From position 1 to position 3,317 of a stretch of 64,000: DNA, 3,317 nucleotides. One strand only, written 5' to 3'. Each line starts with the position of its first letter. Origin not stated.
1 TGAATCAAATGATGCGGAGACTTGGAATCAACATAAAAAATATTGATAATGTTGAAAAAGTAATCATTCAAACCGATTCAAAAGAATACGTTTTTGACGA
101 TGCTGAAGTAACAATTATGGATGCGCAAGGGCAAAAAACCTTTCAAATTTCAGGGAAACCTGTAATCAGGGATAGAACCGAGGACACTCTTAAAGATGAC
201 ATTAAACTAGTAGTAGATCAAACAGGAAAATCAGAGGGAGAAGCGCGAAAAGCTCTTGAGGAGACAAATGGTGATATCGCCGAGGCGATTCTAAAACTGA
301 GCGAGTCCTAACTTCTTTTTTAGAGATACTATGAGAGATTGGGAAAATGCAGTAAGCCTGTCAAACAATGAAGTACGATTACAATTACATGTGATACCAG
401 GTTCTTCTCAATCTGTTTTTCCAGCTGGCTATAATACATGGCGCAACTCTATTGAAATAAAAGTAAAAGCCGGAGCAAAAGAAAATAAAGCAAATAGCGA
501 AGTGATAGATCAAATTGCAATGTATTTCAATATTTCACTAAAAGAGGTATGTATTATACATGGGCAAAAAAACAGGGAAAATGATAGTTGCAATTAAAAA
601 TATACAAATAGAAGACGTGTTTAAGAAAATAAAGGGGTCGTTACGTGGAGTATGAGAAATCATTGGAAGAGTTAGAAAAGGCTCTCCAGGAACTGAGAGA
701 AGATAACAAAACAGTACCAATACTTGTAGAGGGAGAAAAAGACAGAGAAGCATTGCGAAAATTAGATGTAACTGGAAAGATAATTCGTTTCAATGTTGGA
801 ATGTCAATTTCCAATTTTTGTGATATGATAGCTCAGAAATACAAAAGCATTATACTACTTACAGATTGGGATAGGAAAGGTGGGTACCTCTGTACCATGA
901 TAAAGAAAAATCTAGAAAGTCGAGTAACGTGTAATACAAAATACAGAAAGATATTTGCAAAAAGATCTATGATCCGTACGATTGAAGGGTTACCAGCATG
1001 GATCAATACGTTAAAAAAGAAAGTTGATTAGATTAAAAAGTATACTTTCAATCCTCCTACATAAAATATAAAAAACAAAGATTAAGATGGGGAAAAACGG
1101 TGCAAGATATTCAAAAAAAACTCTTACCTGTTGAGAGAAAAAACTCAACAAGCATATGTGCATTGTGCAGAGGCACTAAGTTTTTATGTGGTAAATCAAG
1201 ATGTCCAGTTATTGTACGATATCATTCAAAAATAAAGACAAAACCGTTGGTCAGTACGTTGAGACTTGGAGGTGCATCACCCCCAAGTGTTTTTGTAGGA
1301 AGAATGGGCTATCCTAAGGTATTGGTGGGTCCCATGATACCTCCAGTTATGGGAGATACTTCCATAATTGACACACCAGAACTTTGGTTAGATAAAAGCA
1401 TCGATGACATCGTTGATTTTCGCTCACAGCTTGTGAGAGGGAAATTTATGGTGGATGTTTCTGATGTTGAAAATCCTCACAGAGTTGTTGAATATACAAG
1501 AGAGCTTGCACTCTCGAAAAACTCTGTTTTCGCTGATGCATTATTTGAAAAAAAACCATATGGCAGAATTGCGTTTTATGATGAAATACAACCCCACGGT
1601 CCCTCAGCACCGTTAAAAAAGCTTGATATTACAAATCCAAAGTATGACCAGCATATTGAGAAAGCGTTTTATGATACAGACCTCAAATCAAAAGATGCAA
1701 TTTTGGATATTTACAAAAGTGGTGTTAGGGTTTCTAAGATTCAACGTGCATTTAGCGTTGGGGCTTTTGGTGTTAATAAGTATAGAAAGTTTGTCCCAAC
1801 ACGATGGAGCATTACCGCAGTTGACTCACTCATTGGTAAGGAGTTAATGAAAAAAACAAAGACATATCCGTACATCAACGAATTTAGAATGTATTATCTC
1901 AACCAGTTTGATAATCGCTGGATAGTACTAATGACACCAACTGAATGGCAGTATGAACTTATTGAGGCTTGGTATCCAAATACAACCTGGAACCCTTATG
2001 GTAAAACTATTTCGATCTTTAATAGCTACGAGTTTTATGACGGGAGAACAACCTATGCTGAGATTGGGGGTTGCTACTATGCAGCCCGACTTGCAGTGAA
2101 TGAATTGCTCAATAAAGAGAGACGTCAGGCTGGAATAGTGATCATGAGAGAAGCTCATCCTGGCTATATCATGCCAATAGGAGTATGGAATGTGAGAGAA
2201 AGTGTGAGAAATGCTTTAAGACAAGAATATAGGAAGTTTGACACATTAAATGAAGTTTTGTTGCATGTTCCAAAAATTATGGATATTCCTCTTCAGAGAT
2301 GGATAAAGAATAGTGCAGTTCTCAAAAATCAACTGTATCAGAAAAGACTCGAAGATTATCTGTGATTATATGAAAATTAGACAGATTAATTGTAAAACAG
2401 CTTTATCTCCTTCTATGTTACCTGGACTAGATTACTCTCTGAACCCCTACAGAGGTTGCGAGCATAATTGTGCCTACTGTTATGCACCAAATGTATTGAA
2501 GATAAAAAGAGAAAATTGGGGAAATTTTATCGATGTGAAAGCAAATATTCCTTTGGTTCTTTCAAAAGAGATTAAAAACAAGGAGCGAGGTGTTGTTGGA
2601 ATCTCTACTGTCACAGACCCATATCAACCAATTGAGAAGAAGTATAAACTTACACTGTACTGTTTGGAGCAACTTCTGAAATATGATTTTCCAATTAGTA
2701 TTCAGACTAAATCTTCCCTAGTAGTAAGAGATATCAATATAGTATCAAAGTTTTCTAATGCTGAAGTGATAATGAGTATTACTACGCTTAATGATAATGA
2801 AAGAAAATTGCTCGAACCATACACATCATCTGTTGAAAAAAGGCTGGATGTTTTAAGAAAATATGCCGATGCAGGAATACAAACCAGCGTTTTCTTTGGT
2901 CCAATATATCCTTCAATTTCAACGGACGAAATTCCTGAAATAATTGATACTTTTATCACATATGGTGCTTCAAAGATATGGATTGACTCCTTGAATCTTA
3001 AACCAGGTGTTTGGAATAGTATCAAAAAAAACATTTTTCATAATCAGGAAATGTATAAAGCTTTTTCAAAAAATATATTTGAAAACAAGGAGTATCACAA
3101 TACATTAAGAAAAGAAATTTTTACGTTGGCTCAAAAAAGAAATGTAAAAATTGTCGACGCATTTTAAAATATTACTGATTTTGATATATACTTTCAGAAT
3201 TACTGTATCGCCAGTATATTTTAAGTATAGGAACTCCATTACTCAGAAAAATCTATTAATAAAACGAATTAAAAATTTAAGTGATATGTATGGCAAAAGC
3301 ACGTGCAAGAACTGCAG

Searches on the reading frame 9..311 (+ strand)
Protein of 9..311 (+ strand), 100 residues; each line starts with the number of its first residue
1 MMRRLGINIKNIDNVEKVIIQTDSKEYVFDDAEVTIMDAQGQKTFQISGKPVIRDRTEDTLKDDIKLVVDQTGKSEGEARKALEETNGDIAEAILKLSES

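Call 40: search_protein_families(library=pfam, proteins=[window:9-311:+], max_evalue=0.001)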
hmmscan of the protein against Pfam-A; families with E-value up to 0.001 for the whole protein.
window:9-311:+ (100 aa): 2 families
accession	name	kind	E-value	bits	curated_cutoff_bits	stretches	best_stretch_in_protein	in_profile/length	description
PF01849.23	NAC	-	3.7e-14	52.8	21.3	1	1-52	7-55/57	NAC domain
PF19026.7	UBA_HYPK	-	1.4e-07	31.2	27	1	62-97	5-40/41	HYPK UBA domain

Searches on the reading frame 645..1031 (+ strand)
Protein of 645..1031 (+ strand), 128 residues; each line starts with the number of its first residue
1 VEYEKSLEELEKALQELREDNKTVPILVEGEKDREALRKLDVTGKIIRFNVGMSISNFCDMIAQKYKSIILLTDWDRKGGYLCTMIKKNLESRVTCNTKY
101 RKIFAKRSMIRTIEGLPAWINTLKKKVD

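Call 40: search_protein_families(library=pfam, proteins=[window:645-1031:+], max_evalue=0.001)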
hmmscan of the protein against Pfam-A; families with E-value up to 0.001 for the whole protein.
window:645-1031:+ (128 aa): 1 family
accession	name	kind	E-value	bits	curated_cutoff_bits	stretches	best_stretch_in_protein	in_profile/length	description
PF01751.28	Toprim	-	2e-07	31.5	23.1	1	26-104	3-93/96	Toprim domain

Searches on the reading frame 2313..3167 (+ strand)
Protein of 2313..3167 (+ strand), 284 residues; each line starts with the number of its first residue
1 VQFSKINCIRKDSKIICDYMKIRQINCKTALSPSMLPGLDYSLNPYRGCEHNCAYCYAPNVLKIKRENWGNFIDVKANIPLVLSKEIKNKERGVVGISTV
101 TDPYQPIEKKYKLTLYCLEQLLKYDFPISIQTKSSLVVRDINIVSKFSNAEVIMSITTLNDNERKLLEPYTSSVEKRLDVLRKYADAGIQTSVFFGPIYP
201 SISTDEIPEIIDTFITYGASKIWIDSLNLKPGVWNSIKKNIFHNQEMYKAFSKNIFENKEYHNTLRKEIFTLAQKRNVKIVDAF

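Call 40: search_protein_families(library=pfam, proteins=[window:2313-3167:+], max_evalue=0.001)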
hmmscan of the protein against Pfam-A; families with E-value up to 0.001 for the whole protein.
window:2313-3167:+ (284 aa): 1 family
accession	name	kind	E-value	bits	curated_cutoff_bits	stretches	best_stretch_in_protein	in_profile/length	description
PF04055.27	Radical_SAM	-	2.3e-14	54.3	29.5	1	44-212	2-164/166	Radical SAM superfamily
